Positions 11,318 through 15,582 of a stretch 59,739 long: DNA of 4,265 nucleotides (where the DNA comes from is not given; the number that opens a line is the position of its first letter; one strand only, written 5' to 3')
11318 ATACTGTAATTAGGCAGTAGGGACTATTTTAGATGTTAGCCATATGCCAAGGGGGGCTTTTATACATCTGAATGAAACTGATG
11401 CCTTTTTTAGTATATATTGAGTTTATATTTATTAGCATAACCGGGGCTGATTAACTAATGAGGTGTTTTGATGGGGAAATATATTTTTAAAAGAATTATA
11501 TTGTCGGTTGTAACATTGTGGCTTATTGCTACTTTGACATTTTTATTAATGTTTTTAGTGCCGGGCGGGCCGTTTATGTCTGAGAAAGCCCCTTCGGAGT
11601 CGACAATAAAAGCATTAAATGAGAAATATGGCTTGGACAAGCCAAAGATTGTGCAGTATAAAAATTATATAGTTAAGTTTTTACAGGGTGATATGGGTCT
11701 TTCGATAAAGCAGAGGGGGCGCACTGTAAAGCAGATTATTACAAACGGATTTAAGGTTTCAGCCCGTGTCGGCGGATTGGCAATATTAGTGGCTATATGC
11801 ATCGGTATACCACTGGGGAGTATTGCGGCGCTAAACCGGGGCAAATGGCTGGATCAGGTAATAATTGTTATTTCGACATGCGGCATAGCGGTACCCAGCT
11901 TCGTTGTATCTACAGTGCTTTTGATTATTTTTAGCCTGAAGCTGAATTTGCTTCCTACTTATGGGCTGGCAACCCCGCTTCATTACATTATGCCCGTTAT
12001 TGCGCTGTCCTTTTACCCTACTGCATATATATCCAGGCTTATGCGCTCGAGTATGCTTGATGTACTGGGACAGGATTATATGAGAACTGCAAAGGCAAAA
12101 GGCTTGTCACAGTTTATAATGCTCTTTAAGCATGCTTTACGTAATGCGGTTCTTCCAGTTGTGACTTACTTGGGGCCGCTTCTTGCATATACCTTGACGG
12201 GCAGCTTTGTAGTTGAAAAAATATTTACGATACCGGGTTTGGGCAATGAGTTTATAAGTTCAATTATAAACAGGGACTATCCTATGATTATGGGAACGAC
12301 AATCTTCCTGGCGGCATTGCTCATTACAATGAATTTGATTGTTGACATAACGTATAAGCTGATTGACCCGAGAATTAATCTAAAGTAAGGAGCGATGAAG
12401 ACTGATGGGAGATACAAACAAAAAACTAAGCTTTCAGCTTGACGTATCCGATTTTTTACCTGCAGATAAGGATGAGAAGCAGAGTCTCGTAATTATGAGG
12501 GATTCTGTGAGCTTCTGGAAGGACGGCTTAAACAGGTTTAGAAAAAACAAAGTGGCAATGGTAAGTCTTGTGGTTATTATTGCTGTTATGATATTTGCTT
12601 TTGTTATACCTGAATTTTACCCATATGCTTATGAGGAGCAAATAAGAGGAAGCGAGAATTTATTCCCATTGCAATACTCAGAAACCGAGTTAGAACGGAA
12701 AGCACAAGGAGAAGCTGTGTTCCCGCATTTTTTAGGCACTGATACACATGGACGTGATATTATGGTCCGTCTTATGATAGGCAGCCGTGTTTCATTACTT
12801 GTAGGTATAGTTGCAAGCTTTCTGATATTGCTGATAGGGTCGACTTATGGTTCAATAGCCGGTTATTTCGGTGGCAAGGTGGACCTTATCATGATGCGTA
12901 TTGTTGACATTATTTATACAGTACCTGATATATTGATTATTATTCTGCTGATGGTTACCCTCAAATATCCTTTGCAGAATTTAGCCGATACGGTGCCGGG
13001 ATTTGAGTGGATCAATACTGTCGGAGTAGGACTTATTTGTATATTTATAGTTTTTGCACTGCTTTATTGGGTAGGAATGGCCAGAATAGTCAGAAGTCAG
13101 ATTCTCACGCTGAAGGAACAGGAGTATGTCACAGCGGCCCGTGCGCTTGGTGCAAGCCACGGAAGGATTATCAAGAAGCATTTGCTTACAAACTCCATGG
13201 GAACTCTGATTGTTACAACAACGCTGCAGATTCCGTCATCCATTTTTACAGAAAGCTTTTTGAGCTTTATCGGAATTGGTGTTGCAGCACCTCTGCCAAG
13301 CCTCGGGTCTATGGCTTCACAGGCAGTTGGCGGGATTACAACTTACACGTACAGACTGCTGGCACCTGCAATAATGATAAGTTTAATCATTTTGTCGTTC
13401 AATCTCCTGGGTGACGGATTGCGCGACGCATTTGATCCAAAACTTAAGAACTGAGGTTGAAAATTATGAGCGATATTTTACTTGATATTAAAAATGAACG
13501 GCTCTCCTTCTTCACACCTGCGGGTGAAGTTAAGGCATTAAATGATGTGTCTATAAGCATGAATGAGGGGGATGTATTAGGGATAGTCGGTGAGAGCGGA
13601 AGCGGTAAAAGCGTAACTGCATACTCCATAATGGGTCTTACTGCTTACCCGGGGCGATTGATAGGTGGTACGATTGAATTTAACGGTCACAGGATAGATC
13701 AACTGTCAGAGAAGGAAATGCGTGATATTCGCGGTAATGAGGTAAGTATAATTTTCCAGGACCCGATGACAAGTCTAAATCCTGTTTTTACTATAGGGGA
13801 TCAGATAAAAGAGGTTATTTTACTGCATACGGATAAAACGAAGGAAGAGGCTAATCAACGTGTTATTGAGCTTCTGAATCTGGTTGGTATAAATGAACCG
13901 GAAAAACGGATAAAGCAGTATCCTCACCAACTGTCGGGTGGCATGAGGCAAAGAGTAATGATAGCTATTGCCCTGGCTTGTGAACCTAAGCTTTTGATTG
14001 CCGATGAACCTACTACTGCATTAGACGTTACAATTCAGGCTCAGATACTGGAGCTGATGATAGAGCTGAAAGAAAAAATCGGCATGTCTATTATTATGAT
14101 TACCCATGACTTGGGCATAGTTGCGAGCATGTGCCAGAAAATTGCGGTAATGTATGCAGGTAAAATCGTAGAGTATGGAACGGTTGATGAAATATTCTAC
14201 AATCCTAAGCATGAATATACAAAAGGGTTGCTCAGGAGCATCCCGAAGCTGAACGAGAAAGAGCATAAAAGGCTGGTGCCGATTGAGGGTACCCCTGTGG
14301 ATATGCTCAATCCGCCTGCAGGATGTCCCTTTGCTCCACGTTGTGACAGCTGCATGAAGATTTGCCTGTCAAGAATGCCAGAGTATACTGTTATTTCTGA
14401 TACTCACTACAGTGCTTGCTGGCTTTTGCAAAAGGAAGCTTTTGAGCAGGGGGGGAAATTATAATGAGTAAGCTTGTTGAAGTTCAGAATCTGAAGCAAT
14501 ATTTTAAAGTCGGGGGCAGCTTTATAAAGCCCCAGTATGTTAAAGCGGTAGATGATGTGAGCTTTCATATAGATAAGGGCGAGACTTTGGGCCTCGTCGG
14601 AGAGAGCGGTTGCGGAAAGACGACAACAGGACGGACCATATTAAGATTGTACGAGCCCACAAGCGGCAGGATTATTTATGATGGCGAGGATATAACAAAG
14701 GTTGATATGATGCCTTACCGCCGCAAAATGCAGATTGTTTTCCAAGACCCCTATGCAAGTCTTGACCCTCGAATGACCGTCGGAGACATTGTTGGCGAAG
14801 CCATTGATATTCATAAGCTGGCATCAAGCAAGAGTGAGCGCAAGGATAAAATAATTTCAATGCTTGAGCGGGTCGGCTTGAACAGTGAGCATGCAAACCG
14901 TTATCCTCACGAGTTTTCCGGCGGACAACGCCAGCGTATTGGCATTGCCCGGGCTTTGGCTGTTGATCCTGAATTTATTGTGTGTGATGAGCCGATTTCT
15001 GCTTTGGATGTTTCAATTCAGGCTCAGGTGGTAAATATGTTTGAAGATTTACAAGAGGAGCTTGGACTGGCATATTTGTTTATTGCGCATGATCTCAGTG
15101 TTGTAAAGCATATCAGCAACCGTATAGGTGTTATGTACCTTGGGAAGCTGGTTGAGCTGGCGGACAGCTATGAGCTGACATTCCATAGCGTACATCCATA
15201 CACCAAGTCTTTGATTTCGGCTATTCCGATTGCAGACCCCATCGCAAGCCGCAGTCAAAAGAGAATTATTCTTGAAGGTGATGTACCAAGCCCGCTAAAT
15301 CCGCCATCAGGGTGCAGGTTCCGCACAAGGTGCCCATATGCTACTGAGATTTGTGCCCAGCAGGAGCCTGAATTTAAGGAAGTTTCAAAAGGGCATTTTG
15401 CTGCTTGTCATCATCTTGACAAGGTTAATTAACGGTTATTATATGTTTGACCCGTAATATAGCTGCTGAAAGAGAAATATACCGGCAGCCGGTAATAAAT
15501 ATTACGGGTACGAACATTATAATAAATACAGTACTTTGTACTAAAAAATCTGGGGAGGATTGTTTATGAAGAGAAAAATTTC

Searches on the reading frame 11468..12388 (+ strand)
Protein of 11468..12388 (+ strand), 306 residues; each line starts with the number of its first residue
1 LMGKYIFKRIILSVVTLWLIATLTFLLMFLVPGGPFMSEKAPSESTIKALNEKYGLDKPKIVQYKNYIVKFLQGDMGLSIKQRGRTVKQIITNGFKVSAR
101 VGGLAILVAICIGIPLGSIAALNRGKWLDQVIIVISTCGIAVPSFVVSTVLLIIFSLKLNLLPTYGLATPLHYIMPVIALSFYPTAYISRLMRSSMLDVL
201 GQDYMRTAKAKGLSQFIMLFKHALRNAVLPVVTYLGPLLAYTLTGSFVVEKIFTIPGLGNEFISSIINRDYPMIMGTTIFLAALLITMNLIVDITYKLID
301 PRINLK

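Call 34: search_protein_families(library=pfam, proteins=[window:11468-12388:+], max_evalue=0.001)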
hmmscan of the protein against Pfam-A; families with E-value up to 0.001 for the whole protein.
window:11468-12388:+ (306 aa): 2 families
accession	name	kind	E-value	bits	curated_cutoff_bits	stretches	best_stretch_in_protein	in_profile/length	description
PF00528.27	BPD_transp_1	-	5.7e-43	147.2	26.4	1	113-303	1-182/184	Binding-protein-dependent transport system inner membrane component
PF19300.4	BPD_transp_1_N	-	1.8e-09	38.2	23.8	1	2-76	1-77/114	Binding-prot-dependent transport system membrane comp, N-term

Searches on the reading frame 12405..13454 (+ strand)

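Call 34: search_protein_families(library=pfam, proteins=[window:12405-13454:+], max_evalue=0.001)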
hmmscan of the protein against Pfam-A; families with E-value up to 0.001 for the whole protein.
window:12405-13454:+ (349 aa): 2 families
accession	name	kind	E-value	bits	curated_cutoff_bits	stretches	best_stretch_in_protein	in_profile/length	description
PF00528.27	BPD_transp_1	-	8.4e-33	114.1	26.4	1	145-348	1-183/184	Binding-protein-dependent transport system inner membrane component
PF12911.12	OppC_N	-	1.1e-14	54.5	23.9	1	36-85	1-50/53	N-terminal TM domain of oligopeptide transport permease C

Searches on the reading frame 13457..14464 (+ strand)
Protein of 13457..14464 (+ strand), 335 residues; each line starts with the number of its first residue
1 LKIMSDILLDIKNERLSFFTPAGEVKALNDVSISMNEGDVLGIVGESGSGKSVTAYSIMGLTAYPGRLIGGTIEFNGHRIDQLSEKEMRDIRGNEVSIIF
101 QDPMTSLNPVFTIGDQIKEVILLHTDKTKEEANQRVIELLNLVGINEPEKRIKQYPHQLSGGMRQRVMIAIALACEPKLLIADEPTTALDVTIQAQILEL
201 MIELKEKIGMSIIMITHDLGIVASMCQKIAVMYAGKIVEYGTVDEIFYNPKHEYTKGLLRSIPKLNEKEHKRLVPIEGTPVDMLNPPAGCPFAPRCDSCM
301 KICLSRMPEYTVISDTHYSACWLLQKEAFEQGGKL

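Call 34: search_protein_families(library=pfam, proteins=[window:13457-14464:+], max_evalue=0.001)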
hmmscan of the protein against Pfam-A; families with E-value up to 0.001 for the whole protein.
window:13457-14464:+ (335 aa): 4 families
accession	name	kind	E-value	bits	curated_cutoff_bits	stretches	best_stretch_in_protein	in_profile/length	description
PF00005.33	ABC_tran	-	2.2e-32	113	25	1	28-187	1-137/137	ABC transporter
PF08352.17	oligo_HPY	-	9.4e-20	71.2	27.1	1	238-303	1-65/65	Oligopeptide/dipeptide transporter, C-terminal region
PF13304.12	AAA_21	-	4e-08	34.1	27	1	127-222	220-303/304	AAA domain, putative AbiEii toxin, Type IV TA system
PF02463.25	SMC_N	-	2.7e-06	27.4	40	1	39-233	25-213/220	RecF/RecN/SMC N terminal domain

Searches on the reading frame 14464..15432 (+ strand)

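Call 58: search_protein_families(library=pfam, proteins=[window:14464-15432:+], max_evalue=0.001)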
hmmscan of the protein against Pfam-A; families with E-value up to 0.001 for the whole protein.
window:14464-15432:+ (322 aa): 2 families
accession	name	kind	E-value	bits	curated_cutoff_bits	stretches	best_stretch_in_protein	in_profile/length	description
PF00005.33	ABC_tran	-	1.5e-35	123.2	25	1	30-178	2-136/137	ABC transporter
PF08352.17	oligo_HPY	-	3.2e-16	59.9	27.1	1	230-297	1-65/65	Oligopeptide/dipeptide transporter, C-terminal region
